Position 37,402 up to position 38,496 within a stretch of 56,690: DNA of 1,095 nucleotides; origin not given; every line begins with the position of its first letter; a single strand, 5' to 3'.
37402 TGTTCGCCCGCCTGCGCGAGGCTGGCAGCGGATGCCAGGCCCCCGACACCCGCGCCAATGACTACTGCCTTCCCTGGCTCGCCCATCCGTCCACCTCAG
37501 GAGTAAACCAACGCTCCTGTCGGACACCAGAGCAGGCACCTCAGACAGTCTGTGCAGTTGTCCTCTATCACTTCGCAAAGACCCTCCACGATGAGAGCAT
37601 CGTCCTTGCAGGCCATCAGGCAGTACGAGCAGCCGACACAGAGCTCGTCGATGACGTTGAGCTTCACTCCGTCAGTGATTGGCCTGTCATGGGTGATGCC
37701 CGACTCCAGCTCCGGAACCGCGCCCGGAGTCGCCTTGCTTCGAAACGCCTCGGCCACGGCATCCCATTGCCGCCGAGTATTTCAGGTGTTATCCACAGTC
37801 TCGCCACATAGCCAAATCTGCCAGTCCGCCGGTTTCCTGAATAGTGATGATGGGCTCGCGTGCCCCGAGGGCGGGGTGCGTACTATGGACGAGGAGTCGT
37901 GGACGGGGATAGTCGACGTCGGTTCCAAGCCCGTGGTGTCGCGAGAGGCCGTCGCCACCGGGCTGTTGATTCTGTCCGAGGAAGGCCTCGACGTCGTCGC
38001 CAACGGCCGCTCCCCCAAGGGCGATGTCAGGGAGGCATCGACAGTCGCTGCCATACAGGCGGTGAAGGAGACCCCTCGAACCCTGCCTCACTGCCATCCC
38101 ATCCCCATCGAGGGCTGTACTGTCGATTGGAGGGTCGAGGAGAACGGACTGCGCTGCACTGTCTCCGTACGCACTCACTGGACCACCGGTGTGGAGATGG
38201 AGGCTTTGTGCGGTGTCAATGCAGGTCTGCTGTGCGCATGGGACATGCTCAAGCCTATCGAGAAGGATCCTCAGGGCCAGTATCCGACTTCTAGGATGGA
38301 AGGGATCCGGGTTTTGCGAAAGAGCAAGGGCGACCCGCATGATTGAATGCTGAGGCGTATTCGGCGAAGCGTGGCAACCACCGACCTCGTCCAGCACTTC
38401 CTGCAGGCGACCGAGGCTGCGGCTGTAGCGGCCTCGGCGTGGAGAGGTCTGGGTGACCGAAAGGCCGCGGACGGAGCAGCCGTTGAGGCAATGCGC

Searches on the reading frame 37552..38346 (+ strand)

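Call 17: search_protein_families(library=pfam, proteins=[window:37552-38346:+], max_evalue=0.001)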
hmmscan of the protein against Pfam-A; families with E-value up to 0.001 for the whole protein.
window:37552-38346:+ (264 aa): 1 family
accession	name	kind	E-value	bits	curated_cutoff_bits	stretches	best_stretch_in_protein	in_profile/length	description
PF01967.27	MoaC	-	2.5e-38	131.6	27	1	121-260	2-136/136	MoaC family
